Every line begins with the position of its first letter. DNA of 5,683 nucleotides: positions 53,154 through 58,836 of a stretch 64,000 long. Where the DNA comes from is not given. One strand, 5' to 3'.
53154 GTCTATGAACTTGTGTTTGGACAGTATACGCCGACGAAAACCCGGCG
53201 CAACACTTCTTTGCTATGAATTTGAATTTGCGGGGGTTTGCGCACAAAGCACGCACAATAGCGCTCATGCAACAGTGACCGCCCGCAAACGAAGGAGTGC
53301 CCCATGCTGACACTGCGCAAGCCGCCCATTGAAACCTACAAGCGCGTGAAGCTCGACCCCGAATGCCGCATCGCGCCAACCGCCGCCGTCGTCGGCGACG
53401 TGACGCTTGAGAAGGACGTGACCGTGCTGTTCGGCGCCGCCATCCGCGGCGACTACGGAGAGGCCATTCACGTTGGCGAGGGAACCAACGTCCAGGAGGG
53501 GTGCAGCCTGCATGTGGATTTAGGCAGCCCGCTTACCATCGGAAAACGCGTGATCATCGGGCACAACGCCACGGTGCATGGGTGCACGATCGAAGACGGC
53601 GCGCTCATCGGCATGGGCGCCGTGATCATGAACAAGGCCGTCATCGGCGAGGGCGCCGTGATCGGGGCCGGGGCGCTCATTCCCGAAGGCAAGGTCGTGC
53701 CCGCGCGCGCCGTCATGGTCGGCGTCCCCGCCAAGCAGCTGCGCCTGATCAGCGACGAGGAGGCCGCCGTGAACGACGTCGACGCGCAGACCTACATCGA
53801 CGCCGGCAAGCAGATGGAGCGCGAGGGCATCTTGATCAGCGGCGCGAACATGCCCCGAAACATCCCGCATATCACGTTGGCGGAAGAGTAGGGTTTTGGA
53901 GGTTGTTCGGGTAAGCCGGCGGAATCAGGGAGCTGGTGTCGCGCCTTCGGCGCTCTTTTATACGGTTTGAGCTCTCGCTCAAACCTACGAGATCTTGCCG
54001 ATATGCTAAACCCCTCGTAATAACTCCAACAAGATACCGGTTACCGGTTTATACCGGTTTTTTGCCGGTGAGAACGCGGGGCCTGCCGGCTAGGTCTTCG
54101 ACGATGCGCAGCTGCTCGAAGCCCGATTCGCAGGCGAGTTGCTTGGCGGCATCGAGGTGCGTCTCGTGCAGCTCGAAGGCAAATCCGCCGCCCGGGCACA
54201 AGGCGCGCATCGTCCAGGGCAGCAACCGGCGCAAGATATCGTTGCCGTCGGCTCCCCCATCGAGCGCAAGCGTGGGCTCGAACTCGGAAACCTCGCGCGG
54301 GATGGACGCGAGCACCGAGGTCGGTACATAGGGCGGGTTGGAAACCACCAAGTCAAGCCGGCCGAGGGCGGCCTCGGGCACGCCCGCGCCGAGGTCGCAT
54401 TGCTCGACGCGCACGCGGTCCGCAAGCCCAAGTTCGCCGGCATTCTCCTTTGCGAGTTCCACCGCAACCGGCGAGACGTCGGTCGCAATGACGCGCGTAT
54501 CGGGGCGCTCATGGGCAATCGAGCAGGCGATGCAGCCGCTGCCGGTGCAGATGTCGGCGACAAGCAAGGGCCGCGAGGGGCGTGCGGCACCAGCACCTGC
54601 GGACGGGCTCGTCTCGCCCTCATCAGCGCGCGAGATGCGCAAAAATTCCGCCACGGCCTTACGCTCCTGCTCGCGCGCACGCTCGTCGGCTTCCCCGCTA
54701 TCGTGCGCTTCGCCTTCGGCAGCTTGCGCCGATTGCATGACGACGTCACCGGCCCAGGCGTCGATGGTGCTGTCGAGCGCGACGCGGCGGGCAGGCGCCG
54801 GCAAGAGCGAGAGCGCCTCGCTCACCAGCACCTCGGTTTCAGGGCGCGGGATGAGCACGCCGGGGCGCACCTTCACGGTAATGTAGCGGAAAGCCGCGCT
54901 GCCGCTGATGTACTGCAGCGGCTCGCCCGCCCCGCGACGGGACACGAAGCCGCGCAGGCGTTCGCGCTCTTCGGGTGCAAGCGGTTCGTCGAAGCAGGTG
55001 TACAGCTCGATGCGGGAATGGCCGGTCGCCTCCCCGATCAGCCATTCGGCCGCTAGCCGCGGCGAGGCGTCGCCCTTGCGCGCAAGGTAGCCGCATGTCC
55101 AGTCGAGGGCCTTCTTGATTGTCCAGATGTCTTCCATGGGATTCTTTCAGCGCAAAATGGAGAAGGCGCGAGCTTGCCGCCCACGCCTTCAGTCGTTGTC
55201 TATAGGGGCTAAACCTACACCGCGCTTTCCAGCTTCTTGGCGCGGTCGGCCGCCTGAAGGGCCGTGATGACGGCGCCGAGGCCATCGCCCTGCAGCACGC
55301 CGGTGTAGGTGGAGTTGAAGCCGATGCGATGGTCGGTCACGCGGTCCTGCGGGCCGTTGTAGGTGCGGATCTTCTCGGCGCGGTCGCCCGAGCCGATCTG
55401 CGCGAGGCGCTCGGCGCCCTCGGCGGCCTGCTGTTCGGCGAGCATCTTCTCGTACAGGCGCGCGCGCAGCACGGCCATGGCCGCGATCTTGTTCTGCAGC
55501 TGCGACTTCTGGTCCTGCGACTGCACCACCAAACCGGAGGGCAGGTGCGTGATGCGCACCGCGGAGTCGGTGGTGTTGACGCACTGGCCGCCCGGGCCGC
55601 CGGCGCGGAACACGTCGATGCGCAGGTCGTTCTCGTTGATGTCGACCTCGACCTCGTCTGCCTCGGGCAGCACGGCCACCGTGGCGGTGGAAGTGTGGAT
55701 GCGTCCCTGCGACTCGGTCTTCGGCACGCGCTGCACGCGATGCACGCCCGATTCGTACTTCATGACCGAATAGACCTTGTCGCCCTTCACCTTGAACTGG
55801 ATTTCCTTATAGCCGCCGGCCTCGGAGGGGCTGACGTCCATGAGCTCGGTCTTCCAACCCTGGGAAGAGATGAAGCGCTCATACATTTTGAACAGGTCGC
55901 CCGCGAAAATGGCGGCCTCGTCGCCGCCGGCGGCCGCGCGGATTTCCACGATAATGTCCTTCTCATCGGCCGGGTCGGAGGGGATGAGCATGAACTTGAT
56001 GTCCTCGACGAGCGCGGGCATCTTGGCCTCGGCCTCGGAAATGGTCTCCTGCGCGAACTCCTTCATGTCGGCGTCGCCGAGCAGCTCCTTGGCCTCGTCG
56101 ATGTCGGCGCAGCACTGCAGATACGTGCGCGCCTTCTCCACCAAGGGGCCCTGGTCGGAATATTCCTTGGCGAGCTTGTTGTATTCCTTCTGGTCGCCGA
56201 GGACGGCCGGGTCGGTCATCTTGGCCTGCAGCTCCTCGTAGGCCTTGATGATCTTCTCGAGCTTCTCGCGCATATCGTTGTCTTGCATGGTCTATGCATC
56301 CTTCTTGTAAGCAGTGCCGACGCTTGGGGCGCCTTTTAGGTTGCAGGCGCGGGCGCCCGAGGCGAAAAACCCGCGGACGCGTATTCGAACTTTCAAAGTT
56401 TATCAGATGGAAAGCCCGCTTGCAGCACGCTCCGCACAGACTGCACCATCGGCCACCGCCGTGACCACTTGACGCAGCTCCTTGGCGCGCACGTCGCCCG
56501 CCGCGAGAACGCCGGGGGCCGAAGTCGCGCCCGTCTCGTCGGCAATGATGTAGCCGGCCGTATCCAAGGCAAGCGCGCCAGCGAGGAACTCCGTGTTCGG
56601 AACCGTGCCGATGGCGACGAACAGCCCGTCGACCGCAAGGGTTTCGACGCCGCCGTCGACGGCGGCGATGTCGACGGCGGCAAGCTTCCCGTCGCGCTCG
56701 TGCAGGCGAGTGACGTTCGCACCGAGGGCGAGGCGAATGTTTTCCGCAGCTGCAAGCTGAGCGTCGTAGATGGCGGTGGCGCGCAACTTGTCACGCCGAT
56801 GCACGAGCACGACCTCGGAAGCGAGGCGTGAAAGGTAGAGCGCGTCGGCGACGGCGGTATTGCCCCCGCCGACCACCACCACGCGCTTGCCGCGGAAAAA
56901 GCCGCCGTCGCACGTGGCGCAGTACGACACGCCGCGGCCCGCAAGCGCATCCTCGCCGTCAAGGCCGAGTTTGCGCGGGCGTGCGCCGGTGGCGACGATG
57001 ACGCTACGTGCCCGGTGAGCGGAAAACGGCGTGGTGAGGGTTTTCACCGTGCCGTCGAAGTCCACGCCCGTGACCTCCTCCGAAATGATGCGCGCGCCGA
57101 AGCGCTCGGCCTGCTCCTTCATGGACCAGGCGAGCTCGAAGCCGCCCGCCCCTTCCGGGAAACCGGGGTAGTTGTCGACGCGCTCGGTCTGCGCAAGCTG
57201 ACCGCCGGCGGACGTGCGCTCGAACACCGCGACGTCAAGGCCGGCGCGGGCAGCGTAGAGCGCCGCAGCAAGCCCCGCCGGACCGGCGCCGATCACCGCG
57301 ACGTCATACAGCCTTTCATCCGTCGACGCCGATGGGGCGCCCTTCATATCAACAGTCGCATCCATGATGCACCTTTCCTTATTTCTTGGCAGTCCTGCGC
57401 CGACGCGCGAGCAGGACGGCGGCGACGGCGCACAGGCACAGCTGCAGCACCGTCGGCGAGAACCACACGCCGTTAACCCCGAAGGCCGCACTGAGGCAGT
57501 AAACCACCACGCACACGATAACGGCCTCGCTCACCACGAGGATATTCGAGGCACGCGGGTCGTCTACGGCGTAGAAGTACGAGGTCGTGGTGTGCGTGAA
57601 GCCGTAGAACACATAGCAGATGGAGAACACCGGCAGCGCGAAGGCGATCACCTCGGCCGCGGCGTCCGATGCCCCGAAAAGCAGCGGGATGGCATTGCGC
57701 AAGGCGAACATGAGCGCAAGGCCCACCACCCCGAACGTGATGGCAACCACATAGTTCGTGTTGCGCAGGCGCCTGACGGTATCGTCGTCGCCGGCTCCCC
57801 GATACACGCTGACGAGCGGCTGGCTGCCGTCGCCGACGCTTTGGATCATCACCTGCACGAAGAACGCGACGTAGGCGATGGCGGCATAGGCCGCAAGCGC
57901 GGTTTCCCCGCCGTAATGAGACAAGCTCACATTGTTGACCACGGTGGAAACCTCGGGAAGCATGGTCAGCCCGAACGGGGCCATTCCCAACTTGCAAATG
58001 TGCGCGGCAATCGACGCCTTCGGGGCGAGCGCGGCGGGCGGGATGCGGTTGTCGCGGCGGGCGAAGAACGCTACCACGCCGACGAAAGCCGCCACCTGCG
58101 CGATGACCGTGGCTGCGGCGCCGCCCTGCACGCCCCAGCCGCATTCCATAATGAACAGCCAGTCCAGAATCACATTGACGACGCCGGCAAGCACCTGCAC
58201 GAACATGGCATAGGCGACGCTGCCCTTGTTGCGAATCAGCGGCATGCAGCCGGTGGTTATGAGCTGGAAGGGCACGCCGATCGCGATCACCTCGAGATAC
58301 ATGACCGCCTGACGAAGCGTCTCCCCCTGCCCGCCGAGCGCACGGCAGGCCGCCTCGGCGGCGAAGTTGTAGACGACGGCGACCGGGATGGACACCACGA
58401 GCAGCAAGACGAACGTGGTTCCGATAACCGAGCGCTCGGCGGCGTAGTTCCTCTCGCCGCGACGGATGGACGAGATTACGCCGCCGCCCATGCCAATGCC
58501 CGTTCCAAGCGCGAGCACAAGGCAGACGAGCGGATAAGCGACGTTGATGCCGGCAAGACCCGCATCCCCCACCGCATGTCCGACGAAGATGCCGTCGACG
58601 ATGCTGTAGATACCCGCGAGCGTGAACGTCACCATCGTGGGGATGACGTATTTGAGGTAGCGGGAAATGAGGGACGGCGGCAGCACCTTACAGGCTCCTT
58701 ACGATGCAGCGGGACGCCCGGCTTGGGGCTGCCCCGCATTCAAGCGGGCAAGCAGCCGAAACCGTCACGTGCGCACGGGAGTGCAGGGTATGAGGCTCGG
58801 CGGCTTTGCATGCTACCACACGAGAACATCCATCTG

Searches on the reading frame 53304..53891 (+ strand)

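Call 90: search_protein_families(library=pfam, proteins=[window:53304-53891:+], max_evalue=1e-8)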
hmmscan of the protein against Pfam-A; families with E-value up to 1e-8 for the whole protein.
window:53304-53891:+ (195 aa): 2 families
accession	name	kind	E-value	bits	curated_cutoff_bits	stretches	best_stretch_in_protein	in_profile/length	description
PF00132.30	Hexapep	-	1.8e-16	59.5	27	1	93-126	1-34/36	Bacterial transferase hexapeptide (six repeats)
PF25084.1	LbH_EIF2B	-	5.6e-10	39.6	54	1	52-136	19-97/105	EIF2B subunit epsilon LbH domain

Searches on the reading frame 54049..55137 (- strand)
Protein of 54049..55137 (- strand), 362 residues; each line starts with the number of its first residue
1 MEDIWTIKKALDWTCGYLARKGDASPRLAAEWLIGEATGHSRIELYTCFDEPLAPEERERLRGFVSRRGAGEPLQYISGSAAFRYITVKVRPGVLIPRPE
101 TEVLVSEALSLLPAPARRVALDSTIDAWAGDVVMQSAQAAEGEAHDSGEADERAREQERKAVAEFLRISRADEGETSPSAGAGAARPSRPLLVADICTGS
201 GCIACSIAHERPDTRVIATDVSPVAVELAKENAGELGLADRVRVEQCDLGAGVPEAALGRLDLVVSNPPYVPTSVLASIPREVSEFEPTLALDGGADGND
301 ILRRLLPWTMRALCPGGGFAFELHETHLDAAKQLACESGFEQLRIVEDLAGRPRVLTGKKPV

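Call 90: search_protein_families(library=pfam, proteins=[window:54049-55137:-], max_evalue=1e-8)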
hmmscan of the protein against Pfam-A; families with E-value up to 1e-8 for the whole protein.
window:54049-55137:- (362 aa): 4 families
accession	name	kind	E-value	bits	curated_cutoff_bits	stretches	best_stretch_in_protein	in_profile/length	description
PF17827.6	PrmC_N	-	2.8e-18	66.6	23.4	1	10-79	2-71/71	PrmC N-terminal domain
PF05175.20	MTS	-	6.1e-11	42.7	23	1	193-271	35-109/170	Methyltransferase small domain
PF13847.12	Methyltransf_31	-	4.2e-09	36.7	27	1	193-325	7-113/145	Methyltransferase domain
PF13649.12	Methyltransf_25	-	1e-08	36.2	27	0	193-272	1-78/97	Methyltransferase domain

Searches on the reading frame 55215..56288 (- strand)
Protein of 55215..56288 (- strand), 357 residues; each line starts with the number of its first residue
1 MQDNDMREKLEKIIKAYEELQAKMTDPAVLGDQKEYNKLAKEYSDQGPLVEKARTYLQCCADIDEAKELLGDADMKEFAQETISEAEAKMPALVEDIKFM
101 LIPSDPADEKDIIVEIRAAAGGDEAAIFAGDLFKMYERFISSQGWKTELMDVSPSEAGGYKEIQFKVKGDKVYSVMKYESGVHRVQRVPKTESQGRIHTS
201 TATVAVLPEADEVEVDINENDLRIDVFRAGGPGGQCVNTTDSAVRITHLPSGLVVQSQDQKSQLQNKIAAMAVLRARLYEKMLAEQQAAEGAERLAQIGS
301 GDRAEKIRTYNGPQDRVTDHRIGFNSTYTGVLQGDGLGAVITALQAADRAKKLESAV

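Call 90: search_protein_families(library=pfam, proteins=[window:55215-56288:-], max_evalue=1e-8)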
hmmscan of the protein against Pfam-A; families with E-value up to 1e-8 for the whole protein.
window:55215-56288:- (357 aa): 2 families
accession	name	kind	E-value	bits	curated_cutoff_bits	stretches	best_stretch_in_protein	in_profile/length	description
PF03462.23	PCRF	-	2.1e-73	246.7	24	1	15-204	3-194/194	PCRF domain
PF00472.26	RF-1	-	2.4e-40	137.6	35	1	211-321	1-116/116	RF-1 domain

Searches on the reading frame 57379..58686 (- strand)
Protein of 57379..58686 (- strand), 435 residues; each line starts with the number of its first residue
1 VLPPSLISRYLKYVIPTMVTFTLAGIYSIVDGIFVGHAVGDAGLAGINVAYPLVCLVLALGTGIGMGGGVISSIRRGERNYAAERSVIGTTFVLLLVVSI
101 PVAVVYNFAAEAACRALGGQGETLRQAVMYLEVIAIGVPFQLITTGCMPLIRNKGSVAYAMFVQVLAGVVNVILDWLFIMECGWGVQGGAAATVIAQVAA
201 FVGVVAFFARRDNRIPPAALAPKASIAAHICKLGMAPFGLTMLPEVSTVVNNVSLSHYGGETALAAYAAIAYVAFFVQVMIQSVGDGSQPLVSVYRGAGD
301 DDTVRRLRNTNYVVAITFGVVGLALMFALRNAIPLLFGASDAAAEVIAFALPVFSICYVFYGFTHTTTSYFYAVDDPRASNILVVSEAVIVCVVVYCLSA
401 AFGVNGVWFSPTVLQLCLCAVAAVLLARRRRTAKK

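Call 90: search_protein_families(library=pfam, proteins=[window:57379-58686:-], max_evalue=1e-8)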
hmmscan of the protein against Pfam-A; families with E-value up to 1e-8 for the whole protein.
window:57379-58686:- (435 aa): 1 family
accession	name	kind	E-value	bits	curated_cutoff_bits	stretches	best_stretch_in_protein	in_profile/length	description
PF01554.23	MatE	-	3e-35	121.8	24.9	2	16-177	1-161/161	MatE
